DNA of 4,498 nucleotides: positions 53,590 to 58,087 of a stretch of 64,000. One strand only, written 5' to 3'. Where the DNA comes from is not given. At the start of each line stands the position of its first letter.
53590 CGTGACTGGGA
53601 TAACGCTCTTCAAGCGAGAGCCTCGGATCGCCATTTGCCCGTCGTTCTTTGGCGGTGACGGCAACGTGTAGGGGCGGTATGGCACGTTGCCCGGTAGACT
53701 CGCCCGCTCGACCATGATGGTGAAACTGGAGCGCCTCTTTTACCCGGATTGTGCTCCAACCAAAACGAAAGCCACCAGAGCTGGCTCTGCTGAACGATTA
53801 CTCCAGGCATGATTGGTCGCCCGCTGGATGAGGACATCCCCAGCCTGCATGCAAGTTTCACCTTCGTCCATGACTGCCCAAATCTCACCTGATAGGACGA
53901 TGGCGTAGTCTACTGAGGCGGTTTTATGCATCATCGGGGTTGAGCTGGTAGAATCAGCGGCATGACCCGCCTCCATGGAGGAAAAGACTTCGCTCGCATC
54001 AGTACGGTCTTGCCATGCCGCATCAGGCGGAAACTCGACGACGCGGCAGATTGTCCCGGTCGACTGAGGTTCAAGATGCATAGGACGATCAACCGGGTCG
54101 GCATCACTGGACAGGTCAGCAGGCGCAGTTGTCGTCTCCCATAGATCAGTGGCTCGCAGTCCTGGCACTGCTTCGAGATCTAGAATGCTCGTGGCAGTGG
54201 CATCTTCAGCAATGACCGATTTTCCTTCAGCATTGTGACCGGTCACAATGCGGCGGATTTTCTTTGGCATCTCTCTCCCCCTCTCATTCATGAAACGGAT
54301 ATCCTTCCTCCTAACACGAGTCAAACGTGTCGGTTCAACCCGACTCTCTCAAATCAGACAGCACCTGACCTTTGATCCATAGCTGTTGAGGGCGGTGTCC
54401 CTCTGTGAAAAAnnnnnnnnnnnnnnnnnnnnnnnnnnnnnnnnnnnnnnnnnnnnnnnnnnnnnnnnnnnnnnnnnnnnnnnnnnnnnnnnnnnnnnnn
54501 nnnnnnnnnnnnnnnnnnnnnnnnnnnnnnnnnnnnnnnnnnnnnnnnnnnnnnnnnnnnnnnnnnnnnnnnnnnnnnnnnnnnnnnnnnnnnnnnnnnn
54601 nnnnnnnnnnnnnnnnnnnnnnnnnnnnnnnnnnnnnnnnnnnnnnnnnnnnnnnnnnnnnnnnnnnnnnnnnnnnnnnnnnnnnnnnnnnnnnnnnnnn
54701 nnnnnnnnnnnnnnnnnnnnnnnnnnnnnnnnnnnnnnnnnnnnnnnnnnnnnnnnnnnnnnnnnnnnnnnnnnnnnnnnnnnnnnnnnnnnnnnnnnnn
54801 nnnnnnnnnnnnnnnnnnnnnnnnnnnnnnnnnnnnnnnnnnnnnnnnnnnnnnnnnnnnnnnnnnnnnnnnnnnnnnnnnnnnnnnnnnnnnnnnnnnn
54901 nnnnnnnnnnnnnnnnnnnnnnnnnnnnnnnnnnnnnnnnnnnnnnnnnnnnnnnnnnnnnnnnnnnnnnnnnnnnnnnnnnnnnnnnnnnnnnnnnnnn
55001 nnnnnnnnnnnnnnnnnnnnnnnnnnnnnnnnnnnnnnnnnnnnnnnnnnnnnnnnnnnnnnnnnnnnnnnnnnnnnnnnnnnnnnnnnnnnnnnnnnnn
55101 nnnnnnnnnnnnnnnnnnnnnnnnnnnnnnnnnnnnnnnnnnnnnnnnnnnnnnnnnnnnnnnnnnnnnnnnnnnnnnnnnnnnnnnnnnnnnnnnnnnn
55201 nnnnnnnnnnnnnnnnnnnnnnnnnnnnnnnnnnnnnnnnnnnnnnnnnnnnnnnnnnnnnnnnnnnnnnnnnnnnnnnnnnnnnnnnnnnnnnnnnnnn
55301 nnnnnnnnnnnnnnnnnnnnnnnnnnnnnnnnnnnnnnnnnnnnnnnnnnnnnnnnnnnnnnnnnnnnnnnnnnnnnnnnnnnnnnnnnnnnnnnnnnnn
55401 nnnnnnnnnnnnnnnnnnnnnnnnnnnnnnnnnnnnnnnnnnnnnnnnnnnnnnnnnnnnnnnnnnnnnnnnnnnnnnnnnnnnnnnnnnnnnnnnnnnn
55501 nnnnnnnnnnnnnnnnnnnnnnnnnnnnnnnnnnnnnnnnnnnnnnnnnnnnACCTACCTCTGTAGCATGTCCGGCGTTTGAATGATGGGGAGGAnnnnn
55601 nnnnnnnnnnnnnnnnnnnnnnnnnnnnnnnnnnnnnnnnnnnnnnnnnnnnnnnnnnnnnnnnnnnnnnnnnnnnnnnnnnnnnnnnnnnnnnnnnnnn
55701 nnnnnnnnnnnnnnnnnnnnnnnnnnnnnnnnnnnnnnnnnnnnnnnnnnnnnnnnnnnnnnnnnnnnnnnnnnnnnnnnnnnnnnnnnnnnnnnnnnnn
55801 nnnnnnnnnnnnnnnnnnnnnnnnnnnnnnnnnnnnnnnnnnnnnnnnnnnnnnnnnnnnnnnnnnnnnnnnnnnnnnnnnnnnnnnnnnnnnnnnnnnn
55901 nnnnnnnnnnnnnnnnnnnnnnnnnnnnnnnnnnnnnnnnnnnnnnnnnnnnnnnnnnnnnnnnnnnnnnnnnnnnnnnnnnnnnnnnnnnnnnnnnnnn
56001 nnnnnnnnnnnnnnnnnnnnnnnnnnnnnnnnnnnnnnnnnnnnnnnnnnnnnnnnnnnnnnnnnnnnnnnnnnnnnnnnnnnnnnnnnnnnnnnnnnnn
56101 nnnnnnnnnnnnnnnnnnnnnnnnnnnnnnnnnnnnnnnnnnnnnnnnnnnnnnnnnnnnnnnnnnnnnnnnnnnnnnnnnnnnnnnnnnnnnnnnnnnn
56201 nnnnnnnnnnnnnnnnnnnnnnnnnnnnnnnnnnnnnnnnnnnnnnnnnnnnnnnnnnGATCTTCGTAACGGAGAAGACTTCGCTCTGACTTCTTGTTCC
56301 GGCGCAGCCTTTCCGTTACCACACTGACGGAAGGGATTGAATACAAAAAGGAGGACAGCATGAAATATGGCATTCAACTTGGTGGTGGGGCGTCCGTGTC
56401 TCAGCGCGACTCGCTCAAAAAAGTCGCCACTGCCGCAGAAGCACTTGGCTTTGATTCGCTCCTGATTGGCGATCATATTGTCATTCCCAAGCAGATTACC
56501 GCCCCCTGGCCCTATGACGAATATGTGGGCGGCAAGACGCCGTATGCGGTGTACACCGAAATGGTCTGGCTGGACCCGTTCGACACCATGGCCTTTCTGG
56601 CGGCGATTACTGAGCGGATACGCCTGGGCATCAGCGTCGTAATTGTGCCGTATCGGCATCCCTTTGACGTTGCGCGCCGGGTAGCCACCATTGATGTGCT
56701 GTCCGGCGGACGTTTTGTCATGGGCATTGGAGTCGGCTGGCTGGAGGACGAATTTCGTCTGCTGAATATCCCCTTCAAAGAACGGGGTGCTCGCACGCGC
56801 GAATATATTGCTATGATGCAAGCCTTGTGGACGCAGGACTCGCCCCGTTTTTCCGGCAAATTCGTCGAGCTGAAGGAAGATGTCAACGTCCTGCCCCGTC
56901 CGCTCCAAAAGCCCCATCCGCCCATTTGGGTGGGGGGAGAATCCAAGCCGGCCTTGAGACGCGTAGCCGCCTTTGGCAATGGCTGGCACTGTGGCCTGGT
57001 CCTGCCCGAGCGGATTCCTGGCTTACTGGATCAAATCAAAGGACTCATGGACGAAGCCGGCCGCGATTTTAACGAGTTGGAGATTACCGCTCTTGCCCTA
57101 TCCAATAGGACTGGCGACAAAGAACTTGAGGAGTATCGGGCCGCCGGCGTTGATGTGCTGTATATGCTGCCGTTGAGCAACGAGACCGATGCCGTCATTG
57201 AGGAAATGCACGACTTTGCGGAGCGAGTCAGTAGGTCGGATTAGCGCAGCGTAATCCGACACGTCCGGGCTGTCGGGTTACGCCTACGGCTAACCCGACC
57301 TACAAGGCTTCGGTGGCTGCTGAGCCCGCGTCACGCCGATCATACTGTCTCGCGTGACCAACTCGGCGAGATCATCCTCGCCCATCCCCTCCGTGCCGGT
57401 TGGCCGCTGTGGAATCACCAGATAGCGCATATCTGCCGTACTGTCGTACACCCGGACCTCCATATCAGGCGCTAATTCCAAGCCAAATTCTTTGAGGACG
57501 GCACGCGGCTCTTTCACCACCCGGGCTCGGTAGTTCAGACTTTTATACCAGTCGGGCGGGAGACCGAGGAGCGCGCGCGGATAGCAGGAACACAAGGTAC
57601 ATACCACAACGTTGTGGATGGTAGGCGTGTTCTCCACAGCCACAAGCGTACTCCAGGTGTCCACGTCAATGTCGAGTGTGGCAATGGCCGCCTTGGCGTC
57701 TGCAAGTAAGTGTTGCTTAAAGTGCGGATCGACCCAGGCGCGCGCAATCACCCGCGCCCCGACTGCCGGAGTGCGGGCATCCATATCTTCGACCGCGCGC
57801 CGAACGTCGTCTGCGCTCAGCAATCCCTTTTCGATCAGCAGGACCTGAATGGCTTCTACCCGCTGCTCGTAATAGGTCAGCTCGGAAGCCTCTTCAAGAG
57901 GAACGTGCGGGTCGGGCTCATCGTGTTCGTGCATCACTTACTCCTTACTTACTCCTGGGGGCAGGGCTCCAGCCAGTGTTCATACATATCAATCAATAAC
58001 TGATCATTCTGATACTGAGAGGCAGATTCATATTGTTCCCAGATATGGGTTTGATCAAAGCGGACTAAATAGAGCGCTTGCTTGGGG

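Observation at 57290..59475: Split-beta, three-polypeptide nitrile-hydratase / thiocyanate-hydrolase-type metalloenzyme locus with an SDR gene between the two beta halves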

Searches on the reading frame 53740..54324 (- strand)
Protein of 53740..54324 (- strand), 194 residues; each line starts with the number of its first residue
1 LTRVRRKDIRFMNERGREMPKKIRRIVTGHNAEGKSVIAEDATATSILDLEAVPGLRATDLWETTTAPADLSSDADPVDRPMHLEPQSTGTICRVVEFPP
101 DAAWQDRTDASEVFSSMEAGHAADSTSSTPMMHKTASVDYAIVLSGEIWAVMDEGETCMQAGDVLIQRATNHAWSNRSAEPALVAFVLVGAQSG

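Call 3: search_protein_families(library=pfam, proteins=[window:53740-54324:-], max_evalue=0.01)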
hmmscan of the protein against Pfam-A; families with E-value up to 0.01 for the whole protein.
window:53740-54324:- (194 aa): 1 family
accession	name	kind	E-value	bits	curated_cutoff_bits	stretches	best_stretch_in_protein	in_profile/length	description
PF07883.17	Cupin_2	-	1e-05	25.6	27.2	1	127-186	10-68/70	Cupin domain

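Call 4: search_protein_families(library=ncbifam, proteins=[window:53740-54324:-], max_evalue=0.01)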
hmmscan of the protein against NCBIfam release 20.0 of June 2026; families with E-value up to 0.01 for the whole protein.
window:53740-54324:- (194 aa): 0 families

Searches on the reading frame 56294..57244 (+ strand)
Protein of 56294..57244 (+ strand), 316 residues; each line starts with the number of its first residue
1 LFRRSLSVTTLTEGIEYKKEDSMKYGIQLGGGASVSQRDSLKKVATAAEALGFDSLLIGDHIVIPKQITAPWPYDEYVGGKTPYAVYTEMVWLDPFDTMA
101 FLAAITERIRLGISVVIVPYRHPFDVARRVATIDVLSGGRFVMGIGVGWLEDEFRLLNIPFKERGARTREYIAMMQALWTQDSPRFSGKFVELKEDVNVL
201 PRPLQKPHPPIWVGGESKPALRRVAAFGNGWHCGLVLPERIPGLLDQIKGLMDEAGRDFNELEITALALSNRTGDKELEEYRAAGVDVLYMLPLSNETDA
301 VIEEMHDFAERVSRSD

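Call 3: search_protein_families(library=pfam, proteins=[window:56294-57244:+], max_evalue=0.01)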
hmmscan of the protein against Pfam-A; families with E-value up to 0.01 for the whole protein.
window:56294-57244:+ (316 aa): 1 family
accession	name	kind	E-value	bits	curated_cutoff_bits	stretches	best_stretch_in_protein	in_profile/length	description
PF00296.26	Bac_luciferase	-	9.4e-52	176.7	27.9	1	36-267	20-225/314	Luciferase-like monooxygenase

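Call 4: search_protein_families(library=ncbifam, proteins=[window:56294-57244:+], max_evalue=0.01)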
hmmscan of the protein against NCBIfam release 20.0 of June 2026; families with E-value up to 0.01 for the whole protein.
window:56294-57244:+ (316 aa): 33 families (the best 25 are shown)
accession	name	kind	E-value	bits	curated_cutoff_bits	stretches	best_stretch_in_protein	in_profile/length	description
TIGR03619.1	F420_Rv2161c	subfamily_domain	1.1e-71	241.4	166.9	1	43-290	2-244/247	TIGR03619 family F420-dependent LLM class oxidoreductase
TIGR03560.1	F420_Rv1855c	subfamily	3.1e-44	151.4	231.4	1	37-265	11-225/227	TIGR03560 family F420-dependent LLM class oxidoreductase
TIGR03571.1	lucif_BA3436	subfamily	6.4e-33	114.3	303.9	1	92-250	66-223/304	TIGR03571 family LLM class oxidoreductase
TIGR03621.1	F420_MSMEG_2516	subfamily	2.7e-31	108.8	213.15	2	95-222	42-164/295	TIGR03621 family F420-dependent LLM class oxidoreductase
TIGR03854.1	F420_MSMEG_3544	hypoth_equivalog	1.2e-24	87.1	295.6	1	93-262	41-208/290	TIGR03854 family LLM class F420-dependent oxidoreductase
TIGR04021.1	LLM_DMSO2_sfnG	equivalog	2.8e-24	86.2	382.95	1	99-273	67-241/350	dimethylsulfone monooxygenase SfnG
TIGR03559.1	F420_Rv3520c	subfamily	1.5e-18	66.9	335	1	88-275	33-231/325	LLM class F420-dependent oxidoreductase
NF002619.0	PRK02271.1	equivalog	2e-18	66.8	276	1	94-270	41-213/329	5,10-methylenetetrahydromethanopterin reductase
TIGR03856.1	F420_MSMEG_2906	subfamily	6.2e-18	65.2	243.7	1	26-291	4-229/249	LLM class F420-dependent oxidoreductase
TIGR04020.1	seco_metab_LLM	subfamily_domain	7.4e-18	64.8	244.45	1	98-217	56-173/341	MupA/Atu3671 family FMN-dependent luciferase-like monooxygenase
TIGR03565.1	alk_sulf_monoox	equivalog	1e-16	60.9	518.2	1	94-224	54-184/346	FMNH2-dependent alkanesulfonate monooxygenase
TIGR03860.1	FMN_nitrolo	subfamily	1e-16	60.8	279.7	1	37-180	27-161/422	NtaA/DmoA family FMN-dependent monooxygenase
TIGR03555.1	F420_mer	equivalog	2.2e-16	60.2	348.7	1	96-281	41-221/325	5,10-methylenetetrahydromethanopterin reductase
TIGR03564.1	F420_MSMEG_4879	subfamily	3.7e-16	59.5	234.25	1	88-225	19-154/265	TIGR03564 family F420-dependent LLM class oxidoreductase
NF001939.1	PRK00719.1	subfamily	5.5e-16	58.3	510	1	94-227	54-187/373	alkanesulfonate monooxygenase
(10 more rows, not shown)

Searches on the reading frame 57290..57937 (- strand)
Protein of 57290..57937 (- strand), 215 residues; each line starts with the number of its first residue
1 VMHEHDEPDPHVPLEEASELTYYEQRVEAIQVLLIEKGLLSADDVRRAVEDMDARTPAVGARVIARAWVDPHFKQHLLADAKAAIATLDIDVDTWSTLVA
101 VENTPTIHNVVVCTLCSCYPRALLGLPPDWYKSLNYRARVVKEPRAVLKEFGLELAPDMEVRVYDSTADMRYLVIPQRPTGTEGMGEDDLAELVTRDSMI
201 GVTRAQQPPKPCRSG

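Call 3: search_protein_families(library=pfam, proteins=[window:57290-57937:-], max_evalue=0.01)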
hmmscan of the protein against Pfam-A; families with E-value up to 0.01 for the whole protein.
window:57290-57937:- (215 aa): 3 families
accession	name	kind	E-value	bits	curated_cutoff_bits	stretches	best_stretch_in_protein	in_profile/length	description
PF02979.21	NHase_alpha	-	1.3e-82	276.1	27.2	1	22-203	2-184/184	Nitrile hydratase, alpha chain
PF14407.11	Frankia_peptide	-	1.2e-07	32.3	48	1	62-95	4-39/63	Ribosomally synthesized peptide prototyped by Frankia Franean1_4349.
PF21006.2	NHase_beta_N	-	0.0015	19.1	21.5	1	18-55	64-101/115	Nitrile hydratase beta subunit, N-terminal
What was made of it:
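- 57290..57937 (-): Co-type NHase alpha subunit (AnhA-like). PF02979, E 1.3e-82 (call 3).
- Checked: alpha: 57290-57937, 215 aa, PF02979, E 1.3e-82 (call 3).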

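Call 4: search_protein_families(library=ncbifam, proteins=[window:57290-57937:-], max_evalue=0.01)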
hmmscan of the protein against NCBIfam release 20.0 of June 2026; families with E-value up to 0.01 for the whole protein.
window:57290-57937:- (215 aa): 7 families
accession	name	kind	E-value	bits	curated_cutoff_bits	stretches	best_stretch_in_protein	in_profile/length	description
TIGR01323.1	nitrile_alph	equivalog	9.2e-80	266.6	249.85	1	23-207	3-188/189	nitrile hydratase subunit alpha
TIGR03887.1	thiocyan_alph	equivalog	5.9e-61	205.8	291.45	1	23-203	6-195/200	thiocyanate hydrolase subunit gamma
TIGR03793.1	leader_NHLP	domain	7e-16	57.8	50.9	2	135-183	18-64/77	NHLP leader peptide family RiPP precursor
NF038399.1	NH_RiPP_Os17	domain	5.5e-07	29.6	40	1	62-91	5-34/63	Os1348 family NHLP clan protein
TIGR04351.1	TOMM_nitrile_2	subfamily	5.8e-06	25.8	65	0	137-156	16-35/48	TIGR04351 family putative TOMM peptide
TIGR03888.1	nitrile_beta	equivalog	0.0009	19.2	152.2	1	18-59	64-107/226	nitrile hydratase subunit beta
TIGR03795.1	RNP_Burkhold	subfamily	0.0036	17.6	41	0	59-86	16-43/114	BMA_0021/BMA_0022 family TOMM bacteriocin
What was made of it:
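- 57290..57937 (-): TIGR01323 scores 266.6, above the 249.85 cut-off (call 4).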

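Call 31: search_solved_structures(query=window:57290-57937:-, max_evalue=0.001, show_alignments=2)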
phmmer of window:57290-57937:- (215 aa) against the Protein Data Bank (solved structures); distinct sequences matched with E-value up to 0.001: 36.
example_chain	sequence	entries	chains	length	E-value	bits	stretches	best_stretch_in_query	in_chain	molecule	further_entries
1v29_A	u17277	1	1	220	1.3e-68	234.1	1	1-210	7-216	nitrile hydratase a chain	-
4ob1_A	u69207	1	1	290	2.3e-68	233.3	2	25-205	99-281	Cobalt-containing nitrile hydratase subunit alpha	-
3hht_A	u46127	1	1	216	2.4e-67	230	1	8-210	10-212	Nitrile hydratase alpha subunit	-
2dpp_A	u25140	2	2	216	2.4e-67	230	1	8-210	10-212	Nitrile hydratase alpha subunit | Nitrile hydratase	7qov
7qou_A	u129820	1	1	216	8.8e-67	228.1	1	8-210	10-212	Nitrile hydratase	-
7qoy_A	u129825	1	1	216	1.2e-66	227.7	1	8-210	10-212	Nitrile hydratase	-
7qop_A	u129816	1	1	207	2.4e-66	226.7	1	9-210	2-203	Nitrile hydratase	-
7qom_A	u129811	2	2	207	2.4e-66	226.7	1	9-210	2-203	Nitrile hydratase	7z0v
3qxe_A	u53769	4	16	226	2.8e-59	203.6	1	25-209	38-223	Co-type Nitrile Hydratase alpha subunit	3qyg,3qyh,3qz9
3qz5_A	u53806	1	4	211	4.2e-59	203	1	25-209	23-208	Co-type Nitrile Hydratase alpha subunit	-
3vyh_A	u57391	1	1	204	6.3e-58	199.2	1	25-205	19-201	Cobalt-containing nitrile hydratase subunit alpha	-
4ob3_A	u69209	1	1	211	7.9e-57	195.6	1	25-206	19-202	Cobalt-containing nitrile hydratase subunit alpha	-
4ob2_A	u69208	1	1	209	7.9e-57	195.6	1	25-206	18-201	Cobalt-containing nitrile hydratase subunit alpha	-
7w8l_A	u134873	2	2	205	8e-57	195.6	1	25-205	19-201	Nitrile hydratase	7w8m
8i6n_A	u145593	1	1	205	8e-57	195.6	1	25-205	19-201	Cobalt-containing nitrile hydratase subunit alpha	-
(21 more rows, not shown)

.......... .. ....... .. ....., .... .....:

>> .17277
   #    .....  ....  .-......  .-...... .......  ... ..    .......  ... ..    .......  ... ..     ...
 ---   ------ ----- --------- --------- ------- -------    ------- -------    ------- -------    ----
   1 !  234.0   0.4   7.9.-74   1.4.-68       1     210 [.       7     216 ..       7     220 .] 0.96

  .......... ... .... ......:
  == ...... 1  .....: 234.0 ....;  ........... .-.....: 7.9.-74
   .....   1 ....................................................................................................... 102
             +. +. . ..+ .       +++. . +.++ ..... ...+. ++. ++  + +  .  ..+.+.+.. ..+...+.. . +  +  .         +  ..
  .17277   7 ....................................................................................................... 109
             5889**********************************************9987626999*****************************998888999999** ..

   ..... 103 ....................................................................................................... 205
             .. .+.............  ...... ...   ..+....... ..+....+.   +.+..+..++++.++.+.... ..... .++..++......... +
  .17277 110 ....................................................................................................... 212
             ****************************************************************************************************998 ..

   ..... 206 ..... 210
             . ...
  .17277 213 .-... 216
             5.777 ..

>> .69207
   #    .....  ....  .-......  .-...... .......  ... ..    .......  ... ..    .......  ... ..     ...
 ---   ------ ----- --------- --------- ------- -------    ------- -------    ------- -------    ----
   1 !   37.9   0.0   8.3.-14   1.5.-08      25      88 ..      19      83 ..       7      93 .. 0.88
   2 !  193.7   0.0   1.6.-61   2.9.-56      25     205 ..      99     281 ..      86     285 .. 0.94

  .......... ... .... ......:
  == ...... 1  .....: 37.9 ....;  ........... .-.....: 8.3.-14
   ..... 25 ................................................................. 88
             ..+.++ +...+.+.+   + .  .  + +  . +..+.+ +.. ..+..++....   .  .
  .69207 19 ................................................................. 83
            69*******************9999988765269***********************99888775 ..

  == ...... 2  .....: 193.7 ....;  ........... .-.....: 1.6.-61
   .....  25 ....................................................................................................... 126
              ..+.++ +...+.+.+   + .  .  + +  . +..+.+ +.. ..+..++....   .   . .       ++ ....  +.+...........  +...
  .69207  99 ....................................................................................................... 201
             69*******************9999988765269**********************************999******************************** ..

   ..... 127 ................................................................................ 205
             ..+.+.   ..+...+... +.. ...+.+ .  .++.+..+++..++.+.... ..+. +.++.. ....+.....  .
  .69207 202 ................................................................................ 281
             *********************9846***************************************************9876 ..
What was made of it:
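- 57290..57937 (-): Best PDB hit is Bacillus smithii Co-NHase 1v29_A at 234 bits (call 31).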
